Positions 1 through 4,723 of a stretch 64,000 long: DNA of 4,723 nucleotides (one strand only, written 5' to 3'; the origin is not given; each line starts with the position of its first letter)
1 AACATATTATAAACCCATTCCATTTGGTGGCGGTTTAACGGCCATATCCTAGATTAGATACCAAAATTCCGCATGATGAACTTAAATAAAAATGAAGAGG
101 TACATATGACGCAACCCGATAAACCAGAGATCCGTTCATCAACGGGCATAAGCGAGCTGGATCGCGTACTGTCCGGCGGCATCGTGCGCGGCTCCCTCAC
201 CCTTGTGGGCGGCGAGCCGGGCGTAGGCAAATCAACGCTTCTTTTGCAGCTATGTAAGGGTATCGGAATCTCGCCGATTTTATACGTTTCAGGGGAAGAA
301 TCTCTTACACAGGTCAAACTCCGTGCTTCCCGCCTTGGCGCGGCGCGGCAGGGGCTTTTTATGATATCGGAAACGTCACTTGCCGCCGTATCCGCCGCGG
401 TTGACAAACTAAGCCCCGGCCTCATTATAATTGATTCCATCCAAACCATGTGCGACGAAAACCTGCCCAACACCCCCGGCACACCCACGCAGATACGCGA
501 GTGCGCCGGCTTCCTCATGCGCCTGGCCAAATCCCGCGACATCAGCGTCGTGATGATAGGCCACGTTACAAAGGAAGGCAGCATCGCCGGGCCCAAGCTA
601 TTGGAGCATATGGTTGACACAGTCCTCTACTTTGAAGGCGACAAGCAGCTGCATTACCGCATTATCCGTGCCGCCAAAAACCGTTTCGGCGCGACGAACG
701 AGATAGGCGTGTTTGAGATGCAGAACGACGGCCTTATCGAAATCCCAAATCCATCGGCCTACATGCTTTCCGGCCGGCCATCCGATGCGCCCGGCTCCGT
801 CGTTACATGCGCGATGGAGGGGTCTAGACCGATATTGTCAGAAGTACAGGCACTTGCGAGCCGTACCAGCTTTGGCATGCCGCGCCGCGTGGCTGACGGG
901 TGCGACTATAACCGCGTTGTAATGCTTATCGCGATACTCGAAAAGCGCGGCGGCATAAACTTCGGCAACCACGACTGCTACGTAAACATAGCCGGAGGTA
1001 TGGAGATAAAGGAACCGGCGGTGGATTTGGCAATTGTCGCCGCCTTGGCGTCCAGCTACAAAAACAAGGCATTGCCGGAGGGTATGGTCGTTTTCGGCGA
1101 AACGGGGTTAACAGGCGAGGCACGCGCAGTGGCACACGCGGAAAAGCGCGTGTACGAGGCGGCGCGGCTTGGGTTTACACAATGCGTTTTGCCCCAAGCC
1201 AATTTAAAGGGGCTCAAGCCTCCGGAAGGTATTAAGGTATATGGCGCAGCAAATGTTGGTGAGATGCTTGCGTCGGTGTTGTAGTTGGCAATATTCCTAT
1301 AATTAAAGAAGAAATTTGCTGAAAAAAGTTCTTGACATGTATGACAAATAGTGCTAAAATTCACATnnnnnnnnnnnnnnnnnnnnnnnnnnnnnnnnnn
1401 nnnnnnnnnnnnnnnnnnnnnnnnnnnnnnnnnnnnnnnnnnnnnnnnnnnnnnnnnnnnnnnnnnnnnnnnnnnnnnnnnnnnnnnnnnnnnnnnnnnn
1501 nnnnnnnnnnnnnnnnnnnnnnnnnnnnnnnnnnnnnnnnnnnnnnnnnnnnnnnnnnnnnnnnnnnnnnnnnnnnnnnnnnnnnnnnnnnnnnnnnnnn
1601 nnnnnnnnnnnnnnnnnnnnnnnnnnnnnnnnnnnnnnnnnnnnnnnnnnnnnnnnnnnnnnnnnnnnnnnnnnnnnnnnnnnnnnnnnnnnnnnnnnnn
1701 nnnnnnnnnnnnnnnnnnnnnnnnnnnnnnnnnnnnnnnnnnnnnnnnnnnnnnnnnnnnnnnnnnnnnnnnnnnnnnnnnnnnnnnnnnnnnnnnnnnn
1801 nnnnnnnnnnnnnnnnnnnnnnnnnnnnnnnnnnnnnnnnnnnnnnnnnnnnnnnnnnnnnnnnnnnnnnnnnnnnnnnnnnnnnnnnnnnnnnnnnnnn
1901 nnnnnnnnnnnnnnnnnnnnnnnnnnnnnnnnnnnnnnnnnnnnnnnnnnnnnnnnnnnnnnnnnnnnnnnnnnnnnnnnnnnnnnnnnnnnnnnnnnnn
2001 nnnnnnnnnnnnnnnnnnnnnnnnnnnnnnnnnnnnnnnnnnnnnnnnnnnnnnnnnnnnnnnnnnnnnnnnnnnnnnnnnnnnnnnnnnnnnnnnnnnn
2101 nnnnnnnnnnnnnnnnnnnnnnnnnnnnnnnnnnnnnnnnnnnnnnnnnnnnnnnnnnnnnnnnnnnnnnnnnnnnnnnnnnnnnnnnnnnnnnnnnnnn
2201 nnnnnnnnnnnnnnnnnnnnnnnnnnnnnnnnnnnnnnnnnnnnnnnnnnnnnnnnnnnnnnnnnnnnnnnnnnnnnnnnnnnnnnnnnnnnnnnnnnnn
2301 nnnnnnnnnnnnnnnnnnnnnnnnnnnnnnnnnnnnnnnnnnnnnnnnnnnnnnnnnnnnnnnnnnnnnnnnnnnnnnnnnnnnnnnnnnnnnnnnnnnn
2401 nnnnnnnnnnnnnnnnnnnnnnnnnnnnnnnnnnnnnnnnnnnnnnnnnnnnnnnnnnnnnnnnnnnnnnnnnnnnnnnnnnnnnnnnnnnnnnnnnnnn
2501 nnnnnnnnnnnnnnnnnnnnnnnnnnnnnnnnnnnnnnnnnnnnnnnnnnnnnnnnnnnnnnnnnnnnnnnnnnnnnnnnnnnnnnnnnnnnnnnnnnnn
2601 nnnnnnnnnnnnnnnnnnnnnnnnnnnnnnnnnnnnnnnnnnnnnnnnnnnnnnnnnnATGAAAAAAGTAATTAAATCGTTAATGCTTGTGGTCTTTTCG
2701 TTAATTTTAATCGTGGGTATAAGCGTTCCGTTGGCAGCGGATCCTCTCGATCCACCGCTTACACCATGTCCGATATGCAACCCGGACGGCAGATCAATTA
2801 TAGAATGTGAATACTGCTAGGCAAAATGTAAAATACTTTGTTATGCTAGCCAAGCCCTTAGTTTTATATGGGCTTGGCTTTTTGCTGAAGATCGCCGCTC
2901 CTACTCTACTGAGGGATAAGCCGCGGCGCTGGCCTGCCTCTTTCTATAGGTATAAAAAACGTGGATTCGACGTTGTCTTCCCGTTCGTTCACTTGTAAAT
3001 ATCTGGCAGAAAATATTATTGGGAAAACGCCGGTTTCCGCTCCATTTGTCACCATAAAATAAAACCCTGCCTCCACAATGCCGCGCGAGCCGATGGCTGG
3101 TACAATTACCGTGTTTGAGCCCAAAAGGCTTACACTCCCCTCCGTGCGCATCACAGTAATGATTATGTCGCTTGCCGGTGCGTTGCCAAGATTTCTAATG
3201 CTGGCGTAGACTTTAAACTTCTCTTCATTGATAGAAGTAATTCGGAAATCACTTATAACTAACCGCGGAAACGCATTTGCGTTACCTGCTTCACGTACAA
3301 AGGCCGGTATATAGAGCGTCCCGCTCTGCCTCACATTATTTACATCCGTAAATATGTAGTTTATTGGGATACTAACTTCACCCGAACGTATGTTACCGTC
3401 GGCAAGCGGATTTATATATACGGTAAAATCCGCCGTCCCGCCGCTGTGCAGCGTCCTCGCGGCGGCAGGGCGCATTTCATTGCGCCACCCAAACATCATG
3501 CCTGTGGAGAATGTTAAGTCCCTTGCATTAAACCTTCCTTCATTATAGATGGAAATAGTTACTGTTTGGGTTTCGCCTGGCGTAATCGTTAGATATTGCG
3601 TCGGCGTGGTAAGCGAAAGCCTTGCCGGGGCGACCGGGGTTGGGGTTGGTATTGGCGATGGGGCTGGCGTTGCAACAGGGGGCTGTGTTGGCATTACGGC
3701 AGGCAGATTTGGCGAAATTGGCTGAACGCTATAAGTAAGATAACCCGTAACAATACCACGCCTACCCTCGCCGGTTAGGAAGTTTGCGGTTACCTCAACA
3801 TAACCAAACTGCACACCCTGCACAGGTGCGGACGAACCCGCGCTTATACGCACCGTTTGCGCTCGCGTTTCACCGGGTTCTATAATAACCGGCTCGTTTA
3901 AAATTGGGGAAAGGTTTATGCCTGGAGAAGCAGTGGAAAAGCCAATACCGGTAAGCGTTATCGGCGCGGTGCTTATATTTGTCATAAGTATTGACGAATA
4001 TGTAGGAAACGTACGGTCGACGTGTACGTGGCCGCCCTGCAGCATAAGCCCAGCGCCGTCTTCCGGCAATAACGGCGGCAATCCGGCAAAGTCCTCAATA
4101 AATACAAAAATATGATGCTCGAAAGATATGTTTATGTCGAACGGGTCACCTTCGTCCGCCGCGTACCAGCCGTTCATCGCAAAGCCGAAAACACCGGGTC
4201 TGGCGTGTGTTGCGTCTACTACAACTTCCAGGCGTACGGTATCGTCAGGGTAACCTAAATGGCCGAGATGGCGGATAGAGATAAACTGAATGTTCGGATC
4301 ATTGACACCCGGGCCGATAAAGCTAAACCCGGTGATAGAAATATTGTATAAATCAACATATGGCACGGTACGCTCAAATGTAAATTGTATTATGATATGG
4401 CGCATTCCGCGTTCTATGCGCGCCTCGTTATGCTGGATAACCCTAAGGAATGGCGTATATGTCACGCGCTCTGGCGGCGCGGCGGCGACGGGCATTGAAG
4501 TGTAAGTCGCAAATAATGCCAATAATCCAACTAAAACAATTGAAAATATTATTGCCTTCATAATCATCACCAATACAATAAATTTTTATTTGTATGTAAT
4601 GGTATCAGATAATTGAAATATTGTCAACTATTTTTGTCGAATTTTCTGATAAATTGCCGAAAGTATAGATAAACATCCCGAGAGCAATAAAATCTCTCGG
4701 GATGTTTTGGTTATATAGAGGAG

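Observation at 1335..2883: NprR-like HTH-TPR regulator coupled to a Cys/Pro-rich secreted propeptide: candidate new cell-cell signalling or bacteriocin-like cassette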

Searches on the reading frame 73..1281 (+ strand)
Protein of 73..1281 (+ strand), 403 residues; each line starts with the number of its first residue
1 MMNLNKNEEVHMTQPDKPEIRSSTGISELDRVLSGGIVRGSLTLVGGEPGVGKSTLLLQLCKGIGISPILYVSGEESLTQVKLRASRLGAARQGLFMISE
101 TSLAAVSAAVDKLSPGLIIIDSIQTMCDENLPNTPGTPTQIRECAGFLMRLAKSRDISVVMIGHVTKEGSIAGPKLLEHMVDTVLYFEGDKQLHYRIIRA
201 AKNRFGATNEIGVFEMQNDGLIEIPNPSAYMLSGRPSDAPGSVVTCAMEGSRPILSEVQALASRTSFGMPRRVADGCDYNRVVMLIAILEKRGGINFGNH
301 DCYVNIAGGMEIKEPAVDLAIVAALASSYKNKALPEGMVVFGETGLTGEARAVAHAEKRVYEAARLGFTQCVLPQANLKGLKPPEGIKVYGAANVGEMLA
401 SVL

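Call 4: search_protein_families(library=pfam, proteins=[window:73-1281:+], max_evalue=1)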
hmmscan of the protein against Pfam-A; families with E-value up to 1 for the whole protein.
window:73-1281:+ (403 aa): 23 families
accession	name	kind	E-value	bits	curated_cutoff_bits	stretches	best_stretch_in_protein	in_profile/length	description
PF06745.19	ATPase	-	1.3e-15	57.8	26.6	2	23-90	2-72/231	KaiC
PF13481.12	AAA_25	-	2.5e-14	53.8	27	1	20-169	13-194/195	AAA domain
PF03796.21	DnaB_C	-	5.8e-08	32.9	27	1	23-84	3-66/255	DnaB-like helicase C terminal domain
PF13541.12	ChlI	-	6.3e-08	33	27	1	291-377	35-121/121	Subunit ChlI of Mg-chelatase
PF00004.35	AAA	-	1.3e-05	26.1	21.2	1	44-174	2-117/131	ATPase family associated with various cellular activities (AAA)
PF05362.19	Lon_C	-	9e-05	22.6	21.1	1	297-382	91-177/205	Lon protease (S16) C-terminal proteolytic domain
PF13401.12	AAA_22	-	9.6e-05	23.1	27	1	41-164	6-123/130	AAA domain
PF08423.17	Rad51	-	0.00023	21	22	1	20-62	6-48/244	Rad51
PF13191.12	AAA_16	-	0.00032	21.7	32.6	1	31-79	18-63/167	AAA ATPase domain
PF10483.15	Elong_Iki1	-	0.0017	18.3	22.5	1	69-222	44-186/292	Elongator subunit Iki1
PF23442.1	DUF7125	-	0.0051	16.4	29.1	1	21-57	3-38/207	Family of unknown function (DUF7125)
PF07728.20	AAA_5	-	0.015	15.8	22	1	44-90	3-49/139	AAA domain (dynein-related subfamily)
PF13479.12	AAA_24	-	0.02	15.2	27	1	44-85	6-41/195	AAA domain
PF13173.12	AAA_14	-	0.04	14.4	27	1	45-126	7-74/129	AAA domain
PF05625.17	PAXNEB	-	0.046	13.2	28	1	22-45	19-42/366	PAXNEB protein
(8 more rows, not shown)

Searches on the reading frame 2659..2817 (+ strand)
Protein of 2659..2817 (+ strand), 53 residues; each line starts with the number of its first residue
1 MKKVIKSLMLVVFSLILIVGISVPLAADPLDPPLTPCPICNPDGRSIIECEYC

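Call 4: search_protein_families(library=pfam, proteins=[window:2659-2817:+], max_evalue=1)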
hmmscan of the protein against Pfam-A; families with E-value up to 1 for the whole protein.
window:2659-2817:+ (53 aa): 1 family
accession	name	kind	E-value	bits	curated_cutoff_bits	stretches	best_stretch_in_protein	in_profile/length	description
PF01737.22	Ycf9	-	0.06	13.7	22.3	1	8-27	7-26/58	YCF9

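Call 9: search_protein_families(library=ncbifam, proteins=[window:2659-2817:+], max_evalue=1)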
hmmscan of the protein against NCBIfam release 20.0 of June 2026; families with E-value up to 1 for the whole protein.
window:2659-2817:+ (53 aa): 2 families
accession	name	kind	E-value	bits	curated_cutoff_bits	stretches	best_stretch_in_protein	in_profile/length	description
TIGR03043.1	PS_II_psbZ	equivalog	0.11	12.4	39.95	1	8-27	7-26/58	photosystem II reaction center protein PsbZ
NF045833.1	P80_membrane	equivalog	0.25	9.6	150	1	2-27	5-31/690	HinT-interacting membrane complex protein P80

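Call 30: find_homologous_proteins(query=A3, max_evalue=10)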
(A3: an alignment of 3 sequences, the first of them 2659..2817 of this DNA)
Query A3 (3 sequences) (53 aa, profile of the alignment): 5 proteins with E <= 10 among 92 candidates.
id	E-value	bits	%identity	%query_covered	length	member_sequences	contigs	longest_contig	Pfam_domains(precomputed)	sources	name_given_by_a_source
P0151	2.0e-29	119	40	94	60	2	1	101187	-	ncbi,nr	ncbi:MAG: hypothetical protein FWC95_00130 [Defluviitaleaceae bacterium]|nr:hypothetical protein [De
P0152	4.1e-24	102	100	100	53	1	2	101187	-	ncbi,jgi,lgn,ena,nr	ncbi:MAG: hypothetical protein FWC95_00015 [Defluviitaleaceae bacterium]|nr:hypothetical protein [De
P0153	2.2e-15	74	48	89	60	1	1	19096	-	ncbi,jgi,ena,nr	ncbi:MAG: hypothetical protein FWC95_04530 [Defluviitaleaceae bacterium]|nr:hypothetical protein [De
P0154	2.5e-15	74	53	89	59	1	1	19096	-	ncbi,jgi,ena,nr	ncbi:MAG: hypothetical protein FWC95_04525 [Defluviitaleaceae bacterium]|nr:hypothetical protein [De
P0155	7.2e-14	69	31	89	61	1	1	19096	-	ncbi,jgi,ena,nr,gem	ncbi:MAG: hypothetical protein FWC95_04520 [Defluviitaleaceae bacterium]|nr:hypothetical protein [De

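Call 32: find_encoding_contigs(protein=P0154, flank=8000, max_places=6)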
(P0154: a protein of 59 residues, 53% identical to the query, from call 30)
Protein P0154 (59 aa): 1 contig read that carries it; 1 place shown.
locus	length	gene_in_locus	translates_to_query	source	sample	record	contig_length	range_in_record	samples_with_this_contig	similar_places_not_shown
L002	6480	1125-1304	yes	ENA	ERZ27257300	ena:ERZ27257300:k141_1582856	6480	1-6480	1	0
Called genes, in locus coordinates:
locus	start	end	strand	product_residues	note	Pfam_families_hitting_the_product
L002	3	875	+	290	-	?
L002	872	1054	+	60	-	-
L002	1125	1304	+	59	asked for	-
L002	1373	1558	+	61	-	-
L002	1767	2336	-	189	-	PF00300:His_Phos_1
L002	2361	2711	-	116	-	PF09966:DUF2200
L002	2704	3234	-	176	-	PF00583:Acetyltransf_1 (weak), PF13673:Acetyltransf_10 (weak), PF13508:Acetyltransf_7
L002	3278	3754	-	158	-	PF01569:PAP2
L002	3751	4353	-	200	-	PF01694:Rhomboid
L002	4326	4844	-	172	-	PF01625:PMSR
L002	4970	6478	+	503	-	?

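Call 33: find_encoding_contigs(protein=P0153, flank=10000, max_places=6)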
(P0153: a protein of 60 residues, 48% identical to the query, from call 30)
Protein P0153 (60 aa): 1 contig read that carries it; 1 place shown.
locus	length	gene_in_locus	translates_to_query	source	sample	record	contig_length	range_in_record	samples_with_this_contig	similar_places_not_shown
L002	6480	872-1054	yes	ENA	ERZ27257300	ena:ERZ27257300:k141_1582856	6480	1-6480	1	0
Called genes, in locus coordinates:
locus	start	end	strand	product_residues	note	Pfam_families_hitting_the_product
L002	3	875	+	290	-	?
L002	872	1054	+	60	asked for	-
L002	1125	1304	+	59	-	-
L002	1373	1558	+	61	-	-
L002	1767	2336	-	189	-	PF00300:His_Phos_1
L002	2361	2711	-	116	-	PF09966:DUF2200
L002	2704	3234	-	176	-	PF00583:Acetyltransf_1 (weak), PF13673:Acetyltransf_10 (weak), PF13508:Acetyltransf_7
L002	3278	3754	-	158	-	PF01569:PAP2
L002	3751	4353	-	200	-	PF01694:Rhomboid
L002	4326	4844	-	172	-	PF01625:PMSR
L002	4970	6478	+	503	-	?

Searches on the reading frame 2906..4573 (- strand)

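Call 4: search_protein_families(library=pfam, proteins=[window:2906-4573:-], max_evalue=1)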
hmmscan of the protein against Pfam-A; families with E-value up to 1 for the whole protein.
window:2906-4573:- (555 aa): 4 families
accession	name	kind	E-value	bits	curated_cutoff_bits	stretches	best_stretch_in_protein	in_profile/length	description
PF10633.15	NPCBM_assoc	-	9.4e-07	29.4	24.4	1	330-389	1-60/78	NPCBM-associated, NEW3 domain of alpha-galactosidase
PF06280.18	fn3_5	-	0.00012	23.1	27.6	1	315-358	55-94/112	Fn3-like domain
PF07705.17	CARDB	-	0.00031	21.3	22.7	1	436-507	2-70/101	CARDB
PF05753.20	TRAP_beta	-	0.25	11.2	22.4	0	333-402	34-107/178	Translocon-associated protein beta (TRAPB)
